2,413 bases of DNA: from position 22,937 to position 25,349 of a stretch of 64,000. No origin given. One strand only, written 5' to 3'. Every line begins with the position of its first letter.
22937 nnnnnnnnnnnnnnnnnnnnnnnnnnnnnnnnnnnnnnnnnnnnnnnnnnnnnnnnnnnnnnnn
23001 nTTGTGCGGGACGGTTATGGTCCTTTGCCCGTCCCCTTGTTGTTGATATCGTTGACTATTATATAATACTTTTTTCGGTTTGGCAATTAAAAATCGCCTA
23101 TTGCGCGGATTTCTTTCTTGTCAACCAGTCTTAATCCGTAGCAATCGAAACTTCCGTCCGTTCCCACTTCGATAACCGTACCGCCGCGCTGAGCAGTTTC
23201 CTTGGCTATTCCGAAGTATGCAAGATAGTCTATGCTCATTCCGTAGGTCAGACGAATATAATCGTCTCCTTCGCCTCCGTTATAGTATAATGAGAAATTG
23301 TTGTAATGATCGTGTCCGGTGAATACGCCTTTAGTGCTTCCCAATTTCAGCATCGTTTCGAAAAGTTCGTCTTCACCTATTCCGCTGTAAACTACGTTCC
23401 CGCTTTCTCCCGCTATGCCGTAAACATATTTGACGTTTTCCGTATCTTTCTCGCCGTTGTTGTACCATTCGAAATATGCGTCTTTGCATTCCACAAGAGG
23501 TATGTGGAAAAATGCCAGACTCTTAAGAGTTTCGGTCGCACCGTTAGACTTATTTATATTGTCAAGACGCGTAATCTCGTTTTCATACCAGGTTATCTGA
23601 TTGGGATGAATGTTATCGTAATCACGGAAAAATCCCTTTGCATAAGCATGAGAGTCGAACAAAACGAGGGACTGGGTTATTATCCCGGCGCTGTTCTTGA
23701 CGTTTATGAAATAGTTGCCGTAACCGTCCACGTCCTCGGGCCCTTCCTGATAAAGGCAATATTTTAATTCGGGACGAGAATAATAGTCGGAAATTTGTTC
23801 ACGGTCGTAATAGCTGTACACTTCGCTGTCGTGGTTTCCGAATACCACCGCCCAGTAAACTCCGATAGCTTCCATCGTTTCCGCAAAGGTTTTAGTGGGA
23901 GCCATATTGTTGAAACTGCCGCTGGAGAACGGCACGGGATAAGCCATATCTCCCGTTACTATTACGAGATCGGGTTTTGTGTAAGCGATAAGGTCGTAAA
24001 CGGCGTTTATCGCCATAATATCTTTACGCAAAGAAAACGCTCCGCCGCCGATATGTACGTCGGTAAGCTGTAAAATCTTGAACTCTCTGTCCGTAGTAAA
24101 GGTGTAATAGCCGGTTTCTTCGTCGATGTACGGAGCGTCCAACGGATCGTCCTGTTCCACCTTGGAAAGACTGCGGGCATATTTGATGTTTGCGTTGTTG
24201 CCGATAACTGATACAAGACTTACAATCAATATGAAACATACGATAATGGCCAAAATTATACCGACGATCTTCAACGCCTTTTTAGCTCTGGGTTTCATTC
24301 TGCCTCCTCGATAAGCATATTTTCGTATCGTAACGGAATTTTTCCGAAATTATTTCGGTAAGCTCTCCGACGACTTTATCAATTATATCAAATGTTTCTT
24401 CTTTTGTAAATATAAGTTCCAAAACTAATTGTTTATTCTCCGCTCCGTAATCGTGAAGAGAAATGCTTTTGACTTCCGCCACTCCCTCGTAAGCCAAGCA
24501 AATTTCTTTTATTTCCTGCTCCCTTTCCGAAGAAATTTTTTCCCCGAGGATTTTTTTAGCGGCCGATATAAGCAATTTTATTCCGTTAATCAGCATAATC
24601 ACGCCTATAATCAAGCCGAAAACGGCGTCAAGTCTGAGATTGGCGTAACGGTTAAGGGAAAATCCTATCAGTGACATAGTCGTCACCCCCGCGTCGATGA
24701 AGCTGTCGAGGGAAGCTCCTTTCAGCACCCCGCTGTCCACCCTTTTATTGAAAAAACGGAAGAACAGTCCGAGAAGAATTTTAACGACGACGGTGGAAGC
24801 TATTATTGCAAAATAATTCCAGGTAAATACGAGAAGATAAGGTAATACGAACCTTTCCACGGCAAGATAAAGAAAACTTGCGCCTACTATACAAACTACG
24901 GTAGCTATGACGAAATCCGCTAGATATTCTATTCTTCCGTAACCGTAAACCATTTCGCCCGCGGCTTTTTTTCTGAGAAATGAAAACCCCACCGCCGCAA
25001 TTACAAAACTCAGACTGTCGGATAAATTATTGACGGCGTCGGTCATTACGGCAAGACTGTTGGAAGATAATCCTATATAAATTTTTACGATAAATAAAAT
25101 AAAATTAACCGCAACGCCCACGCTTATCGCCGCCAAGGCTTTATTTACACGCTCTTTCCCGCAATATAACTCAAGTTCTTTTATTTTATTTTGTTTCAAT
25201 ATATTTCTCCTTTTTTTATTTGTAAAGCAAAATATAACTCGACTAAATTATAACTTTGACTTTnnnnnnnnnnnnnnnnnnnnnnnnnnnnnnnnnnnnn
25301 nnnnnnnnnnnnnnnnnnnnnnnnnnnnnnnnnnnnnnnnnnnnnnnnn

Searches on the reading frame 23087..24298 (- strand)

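Call 78: search_protein_families(library=pfam, proteins=[window:23087-24298:-], max_evalue=0.01)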
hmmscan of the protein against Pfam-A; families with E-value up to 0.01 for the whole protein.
window:23087-24298:- (403 aa): 1 family
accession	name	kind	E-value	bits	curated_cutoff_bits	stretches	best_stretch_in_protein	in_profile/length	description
PF00149.33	Metallophos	-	2.6e-11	44.8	21.5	1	73-332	1-190/191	Calcineurin-like phosphoesterase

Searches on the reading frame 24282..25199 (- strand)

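Call 78: search_protein_families(library=pfam, proteins=[window:24282-25199:-], max_evalue=0.01)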
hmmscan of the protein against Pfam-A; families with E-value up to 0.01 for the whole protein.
window:24282-25199:- (305 aa): 1 family
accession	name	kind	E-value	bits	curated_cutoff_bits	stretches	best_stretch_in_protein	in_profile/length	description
PF01545.26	Cation_efflux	-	1.8e-29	103.3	26.6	1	27-217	3-197/198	Cation efflux family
